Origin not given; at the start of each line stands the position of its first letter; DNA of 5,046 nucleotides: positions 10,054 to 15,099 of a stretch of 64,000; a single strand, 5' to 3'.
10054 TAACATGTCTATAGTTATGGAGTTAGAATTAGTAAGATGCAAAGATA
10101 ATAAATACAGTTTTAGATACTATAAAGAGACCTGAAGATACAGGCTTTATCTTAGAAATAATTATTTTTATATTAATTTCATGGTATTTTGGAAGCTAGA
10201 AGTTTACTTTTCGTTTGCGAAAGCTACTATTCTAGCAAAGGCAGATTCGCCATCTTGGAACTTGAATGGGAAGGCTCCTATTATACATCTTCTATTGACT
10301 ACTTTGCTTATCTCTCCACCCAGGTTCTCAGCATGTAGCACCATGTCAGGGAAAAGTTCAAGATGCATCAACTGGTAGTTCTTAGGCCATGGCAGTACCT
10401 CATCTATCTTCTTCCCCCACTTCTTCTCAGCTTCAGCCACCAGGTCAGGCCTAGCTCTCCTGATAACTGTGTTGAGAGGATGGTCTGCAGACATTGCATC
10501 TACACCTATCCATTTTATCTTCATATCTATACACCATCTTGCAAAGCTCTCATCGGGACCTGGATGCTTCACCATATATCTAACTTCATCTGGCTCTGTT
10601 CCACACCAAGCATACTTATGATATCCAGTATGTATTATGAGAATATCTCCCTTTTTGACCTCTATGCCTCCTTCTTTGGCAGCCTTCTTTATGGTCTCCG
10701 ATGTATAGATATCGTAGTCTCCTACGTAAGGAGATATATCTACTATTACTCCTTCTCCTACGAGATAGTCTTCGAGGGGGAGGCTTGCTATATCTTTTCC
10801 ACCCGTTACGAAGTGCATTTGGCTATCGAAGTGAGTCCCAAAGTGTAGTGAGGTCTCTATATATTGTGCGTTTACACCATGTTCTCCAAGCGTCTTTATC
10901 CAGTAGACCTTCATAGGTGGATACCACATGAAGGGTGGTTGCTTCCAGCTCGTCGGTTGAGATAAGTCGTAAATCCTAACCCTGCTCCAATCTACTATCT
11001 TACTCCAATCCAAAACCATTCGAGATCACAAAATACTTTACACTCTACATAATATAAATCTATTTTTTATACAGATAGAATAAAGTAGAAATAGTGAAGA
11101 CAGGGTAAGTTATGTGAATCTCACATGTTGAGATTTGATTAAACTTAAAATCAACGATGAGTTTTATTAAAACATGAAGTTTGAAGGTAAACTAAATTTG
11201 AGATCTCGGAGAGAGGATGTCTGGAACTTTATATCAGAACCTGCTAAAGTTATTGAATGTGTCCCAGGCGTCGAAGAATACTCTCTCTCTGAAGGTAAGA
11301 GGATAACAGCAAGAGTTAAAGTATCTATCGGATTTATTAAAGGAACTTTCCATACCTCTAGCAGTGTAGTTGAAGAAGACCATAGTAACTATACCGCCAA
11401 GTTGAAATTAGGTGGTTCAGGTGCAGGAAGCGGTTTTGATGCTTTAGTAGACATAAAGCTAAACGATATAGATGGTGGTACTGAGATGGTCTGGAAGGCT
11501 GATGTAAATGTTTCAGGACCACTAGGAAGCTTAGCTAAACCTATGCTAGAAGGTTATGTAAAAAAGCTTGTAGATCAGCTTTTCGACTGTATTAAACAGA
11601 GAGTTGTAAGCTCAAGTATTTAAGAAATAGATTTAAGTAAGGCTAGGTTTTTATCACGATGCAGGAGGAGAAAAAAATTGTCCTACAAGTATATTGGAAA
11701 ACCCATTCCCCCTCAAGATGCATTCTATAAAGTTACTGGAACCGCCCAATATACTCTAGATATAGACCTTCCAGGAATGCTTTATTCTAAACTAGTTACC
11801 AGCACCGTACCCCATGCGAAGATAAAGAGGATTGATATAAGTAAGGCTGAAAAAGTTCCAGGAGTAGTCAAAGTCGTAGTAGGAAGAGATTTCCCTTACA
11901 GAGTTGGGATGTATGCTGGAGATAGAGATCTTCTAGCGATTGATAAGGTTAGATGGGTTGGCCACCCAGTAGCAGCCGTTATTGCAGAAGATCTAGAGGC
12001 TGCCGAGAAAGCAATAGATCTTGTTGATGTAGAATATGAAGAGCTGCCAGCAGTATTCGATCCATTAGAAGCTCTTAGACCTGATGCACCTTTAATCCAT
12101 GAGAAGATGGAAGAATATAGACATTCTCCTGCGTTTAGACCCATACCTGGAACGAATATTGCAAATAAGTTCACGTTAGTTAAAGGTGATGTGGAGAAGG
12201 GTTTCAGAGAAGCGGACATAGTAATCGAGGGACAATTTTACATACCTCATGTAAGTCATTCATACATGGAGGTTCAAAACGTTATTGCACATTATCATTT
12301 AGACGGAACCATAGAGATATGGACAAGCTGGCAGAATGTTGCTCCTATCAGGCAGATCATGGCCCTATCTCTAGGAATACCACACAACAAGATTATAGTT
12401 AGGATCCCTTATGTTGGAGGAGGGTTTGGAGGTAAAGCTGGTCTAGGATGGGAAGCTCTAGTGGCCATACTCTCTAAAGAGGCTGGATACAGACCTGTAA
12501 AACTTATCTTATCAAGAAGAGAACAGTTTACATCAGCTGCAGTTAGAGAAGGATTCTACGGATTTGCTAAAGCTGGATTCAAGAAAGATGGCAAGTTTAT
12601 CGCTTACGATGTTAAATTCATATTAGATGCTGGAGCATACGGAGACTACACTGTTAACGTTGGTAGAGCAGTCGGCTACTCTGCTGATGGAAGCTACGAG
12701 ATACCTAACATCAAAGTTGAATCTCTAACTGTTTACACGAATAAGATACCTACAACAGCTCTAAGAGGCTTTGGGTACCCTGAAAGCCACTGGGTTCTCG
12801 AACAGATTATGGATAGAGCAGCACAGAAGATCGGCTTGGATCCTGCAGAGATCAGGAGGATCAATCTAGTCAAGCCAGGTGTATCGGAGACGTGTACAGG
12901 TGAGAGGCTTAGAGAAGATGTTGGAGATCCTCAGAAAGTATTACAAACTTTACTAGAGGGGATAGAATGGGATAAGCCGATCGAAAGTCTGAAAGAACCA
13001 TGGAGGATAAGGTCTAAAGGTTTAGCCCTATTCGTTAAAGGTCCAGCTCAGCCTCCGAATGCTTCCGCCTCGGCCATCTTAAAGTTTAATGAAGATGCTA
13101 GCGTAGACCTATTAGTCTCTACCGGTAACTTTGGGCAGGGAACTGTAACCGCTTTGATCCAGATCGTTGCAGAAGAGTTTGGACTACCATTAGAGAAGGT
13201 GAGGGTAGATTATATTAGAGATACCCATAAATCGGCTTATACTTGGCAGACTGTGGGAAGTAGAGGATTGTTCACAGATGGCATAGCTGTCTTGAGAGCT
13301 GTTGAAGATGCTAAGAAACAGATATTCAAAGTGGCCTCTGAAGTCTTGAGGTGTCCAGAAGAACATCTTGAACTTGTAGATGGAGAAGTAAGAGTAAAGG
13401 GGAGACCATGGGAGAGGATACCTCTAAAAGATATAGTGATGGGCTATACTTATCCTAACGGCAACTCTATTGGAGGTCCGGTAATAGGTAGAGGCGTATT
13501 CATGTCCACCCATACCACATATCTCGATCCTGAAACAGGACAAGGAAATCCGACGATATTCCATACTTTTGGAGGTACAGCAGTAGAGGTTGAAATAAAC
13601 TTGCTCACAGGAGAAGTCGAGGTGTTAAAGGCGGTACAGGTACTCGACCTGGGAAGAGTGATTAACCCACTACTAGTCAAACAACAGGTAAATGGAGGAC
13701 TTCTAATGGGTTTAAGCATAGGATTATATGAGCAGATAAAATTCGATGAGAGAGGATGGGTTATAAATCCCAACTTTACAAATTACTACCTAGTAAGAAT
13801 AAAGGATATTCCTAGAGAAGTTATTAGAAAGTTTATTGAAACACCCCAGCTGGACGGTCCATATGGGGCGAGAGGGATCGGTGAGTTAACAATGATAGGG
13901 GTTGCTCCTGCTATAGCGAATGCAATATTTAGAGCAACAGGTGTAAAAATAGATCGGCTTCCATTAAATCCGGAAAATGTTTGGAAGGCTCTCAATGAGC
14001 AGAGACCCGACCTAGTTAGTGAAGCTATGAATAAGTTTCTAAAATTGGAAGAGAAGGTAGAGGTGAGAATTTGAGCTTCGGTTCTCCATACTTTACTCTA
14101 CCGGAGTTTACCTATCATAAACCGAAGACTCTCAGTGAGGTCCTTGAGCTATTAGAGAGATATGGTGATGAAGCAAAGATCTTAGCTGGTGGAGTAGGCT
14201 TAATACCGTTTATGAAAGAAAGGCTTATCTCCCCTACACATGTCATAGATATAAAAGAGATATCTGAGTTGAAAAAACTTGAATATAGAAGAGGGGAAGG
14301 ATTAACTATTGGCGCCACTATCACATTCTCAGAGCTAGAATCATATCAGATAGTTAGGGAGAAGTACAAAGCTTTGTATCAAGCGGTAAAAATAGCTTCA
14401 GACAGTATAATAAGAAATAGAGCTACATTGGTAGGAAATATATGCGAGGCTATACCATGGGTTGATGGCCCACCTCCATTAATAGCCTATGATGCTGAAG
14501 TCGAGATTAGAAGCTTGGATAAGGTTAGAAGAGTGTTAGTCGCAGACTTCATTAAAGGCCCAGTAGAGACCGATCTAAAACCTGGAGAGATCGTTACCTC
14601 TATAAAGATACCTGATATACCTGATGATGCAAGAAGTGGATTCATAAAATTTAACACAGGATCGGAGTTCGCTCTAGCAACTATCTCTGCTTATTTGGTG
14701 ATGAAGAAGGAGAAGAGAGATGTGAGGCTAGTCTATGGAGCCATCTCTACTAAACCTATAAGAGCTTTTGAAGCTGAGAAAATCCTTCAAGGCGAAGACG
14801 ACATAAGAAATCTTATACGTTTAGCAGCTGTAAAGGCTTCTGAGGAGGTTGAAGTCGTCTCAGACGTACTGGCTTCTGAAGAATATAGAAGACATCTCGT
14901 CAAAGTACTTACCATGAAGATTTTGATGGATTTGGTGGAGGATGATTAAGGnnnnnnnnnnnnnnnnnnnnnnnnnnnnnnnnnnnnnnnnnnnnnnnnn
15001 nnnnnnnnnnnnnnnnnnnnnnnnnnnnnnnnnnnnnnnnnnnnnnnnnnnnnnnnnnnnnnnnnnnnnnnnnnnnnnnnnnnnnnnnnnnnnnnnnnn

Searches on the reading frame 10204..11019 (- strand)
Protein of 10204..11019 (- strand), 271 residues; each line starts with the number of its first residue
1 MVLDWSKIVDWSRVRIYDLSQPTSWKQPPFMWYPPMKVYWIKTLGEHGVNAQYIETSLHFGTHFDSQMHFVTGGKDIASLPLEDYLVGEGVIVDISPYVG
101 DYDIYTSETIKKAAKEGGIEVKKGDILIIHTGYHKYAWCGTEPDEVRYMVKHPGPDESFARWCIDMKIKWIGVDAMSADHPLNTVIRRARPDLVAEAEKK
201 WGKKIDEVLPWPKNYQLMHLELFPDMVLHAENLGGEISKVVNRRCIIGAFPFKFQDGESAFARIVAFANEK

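Call 57: search_protein_families(library=pfam, proteins=[window:10204-11019:-], max_evalue=0.00001)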
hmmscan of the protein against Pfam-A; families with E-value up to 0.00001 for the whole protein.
window:10204-11019:- (271 aa): 1 family
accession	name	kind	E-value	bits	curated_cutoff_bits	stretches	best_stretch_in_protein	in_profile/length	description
PF04199.19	Cyclase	-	4.4e-35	121.4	23.1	1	17-180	1-142/142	Putative cyclase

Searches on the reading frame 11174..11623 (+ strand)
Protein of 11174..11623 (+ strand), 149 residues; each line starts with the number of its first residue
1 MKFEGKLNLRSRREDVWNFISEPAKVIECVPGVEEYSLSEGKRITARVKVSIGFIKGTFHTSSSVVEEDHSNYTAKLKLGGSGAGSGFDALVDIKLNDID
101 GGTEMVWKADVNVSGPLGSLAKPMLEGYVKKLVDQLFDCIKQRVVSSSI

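Call 7: search_protein_families(library=pfam, proteins=[window:11174-11623:+])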
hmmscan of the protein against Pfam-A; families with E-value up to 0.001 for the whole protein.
window:11174-11623:+ (149 aa): 2 families
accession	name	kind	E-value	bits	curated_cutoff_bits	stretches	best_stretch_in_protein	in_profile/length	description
PF06240.19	COXG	-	9.3e-28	97.1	22.2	1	5-144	1-139/140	Carbon monoxide dehydrogenase subunit G (CoxG)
PF10604.15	Polyketide_cyc2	-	1.6e-09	38.7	27.4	1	14-144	15-141/142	Polyketide cyclase / dehydrase and lipid transport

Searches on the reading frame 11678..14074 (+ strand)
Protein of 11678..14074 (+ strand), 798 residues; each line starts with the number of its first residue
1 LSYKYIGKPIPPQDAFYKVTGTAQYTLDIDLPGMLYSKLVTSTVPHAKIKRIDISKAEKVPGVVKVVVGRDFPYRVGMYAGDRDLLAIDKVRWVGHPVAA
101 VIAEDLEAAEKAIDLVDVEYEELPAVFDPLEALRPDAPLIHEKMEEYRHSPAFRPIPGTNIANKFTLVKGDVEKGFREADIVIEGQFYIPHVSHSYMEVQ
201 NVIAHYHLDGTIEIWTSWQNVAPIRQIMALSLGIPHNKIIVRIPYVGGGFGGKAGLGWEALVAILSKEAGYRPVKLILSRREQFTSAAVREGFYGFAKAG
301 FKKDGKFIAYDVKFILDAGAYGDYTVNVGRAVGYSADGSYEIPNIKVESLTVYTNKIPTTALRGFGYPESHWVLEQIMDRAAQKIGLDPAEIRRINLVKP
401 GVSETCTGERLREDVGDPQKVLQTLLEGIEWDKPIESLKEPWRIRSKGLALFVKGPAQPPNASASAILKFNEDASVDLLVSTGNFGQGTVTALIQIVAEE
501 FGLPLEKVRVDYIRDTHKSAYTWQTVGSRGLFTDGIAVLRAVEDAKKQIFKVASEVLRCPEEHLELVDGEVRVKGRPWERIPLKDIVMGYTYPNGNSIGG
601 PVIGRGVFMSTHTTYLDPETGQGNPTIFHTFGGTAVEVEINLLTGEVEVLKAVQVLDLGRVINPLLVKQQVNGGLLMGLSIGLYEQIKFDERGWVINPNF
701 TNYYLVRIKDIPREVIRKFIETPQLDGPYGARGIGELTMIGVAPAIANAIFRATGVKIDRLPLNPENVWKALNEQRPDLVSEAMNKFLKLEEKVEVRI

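Call 7: search_protein_families(library=pfam, proteins=[window:11678-14074:+])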
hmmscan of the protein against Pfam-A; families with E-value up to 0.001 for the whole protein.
window:11678-14074:+ (798 aa): 3 families
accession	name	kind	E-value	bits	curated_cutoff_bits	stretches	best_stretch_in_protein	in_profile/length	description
PF02738.23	MoCoBD_1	-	5.7e-77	258.5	27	1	160-397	8-244/244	Molybdopterin cofactor-binding domain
PF20256.3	MoCoBD_2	-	6.6e-66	223.1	27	1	430-712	7-283/283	Molybdopterin cofactor-binding domain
PF01315.27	Ald_Xan_dh_C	-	2.4e-31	108.7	31.3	1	20-124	1-110/110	Aldehyde oxidase and xanthine dehydrogenase, a/b hammerhead domain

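Call 31: search_protein_families(library=ncbifam, proteins=[window:11678-14074:+], max_evalue=1e-10)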
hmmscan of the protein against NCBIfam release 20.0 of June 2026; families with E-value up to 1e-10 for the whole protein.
window:11678-14074:+ (798 aa): 13 families
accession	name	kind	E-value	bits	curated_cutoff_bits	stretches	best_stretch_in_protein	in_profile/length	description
NF043082.1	XdhA_XDHase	equivalog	3.4e-149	498.3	780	1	6-775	1-755/758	xanthine dehydrogenase subunit XdhA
NF007426.0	PRK09970.1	equivalog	1.3e-144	483.2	916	1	2-774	2-757/761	xanthine dehydrogenase molybdenum-binding subunit XdhA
TIGR03194.1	4hydrxCoA_A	equivalog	8.9e-136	454.2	994.55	1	11-772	2-746/746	4-hydroxybenzoyl-CoA reductase subunit alpha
NF041018.1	glyceraldDH_alpha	equivalog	1e-124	417.6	790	1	4-769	1-741/741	glyceraldehyde dehydrogenase subunit alpha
TIGR03196.1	pucD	equivalog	4.3e-124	415.6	783.65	1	6-768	3-754/763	xanthine dehydrogenase subunit D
NF040766.1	CODH_aero_grp5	exception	5.3e-107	358.9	950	2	4-586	3-590/785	aerobic carbon-monoxide dehydrogenase large subunit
NF045668.1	pterin_aldehy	equivalog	6.5e-98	328.9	1100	2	10-544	179-713/905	molybdopterin-dependent aldehyde oxidoreductase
TIGR02965.1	xanthine_xdhB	equivalog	3.7e-94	316.4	849.5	1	13-773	8-755/758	xanthine dehydrogenase molybdopterin binding subunit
TIGR02416.1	CO_dehy_Mo_lg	equivalog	9.3e-94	315.1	991.15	1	19-771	6-770/770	aerobic carbon-monoxide dehydrogenase large subunit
TIGR03311.1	Se_dep_XDH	equivalog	1.3e-92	311.4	830.45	2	6-549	162-678/848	selenium-dependent xanthine dehydrogenase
NF041671.1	peri_hyde_PaoC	equivalog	9.2e-82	275.6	1180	1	4-773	16-732/735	aldehyde oxidoreductase molybdenum-binding subunit PaoC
TIGR03313.1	Se_sel_red_Mo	hypoth_equivalog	8.1e-78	262.1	1101.9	2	157-773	349-950/951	molybdopterin-dependent oxidoreductase Mo/Fe-S-binding subunit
TIGR02969.1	mam_aldehyde_ox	subfamily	1.3e-64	218.4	1912.3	2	5-541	575-1094/1330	aldehyde oxidase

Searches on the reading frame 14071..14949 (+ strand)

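Call 7: search_protein_families(library=pfam, proteins=[window:14071-14949:+])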
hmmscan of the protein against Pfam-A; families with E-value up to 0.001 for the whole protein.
window:14071-14949:+ (292 aa): 2 families
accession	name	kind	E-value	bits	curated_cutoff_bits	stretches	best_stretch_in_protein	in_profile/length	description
PF00941.27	FAD_binding_5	-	2.3e-49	167.9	27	1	12-182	2-169/170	FAD binding domain in molybdopterin dehydrogenase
PF03450.22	CO_deh_flav_C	-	5.9e-14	52.5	25.5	1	200-286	13-100/102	CO dehydrogenase flavoprotein C-terminal domain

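Call 31: search_protein_families(library=ncbifam, proteins=[window:14071-14949:+], max_evalue=1e-10)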
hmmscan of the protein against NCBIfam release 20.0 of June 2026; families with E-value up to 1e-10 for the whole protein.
window:14071-14949:+ (292 aa): 7 families
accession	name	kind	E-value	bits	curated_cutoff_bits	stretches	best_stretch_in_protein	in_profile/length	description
NF041019.1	glyceraldDH_beta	equivalog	1.5e-65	221.2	350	1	11-286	4-278/280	glyceraldehyde dehydrogenase subunit beta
NF043083.1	XdhB_XDHase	equivalog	1e-50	172.5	310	1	14-290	6-285/289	xanthine dehydrogenase subunit XdhB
NF007427.0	PRK09971.1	equivalog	6.2e-50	170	287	1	14-290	6-285/292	xanthine dehydrogenase FAD-binding subunit XdhB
TIGR02963.1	xanthine_xdhA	equivalog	3.4e-38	131.5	467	1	15-285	195-465/468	xanthine dehydrogenase small subunit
TIGR03195.1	4hydrxCoA_B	equivalog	3.7e-26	92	404.55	1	10-126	2-116/321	4-hydroxybenzoyl-CoA reductase subunit beta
TIGR03199.1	pucC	equivalog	2e-18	66.6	306.05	1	18-277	1-258/264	xanthine dehydrogenase subunit C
TIGR03312.1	Se_sel_red_FAD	hypoth_equivalog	3.4e-11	42.8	241.5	1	15-287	4-249/257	molybdopterin-dependent oxidoreductase FAD-binding subunit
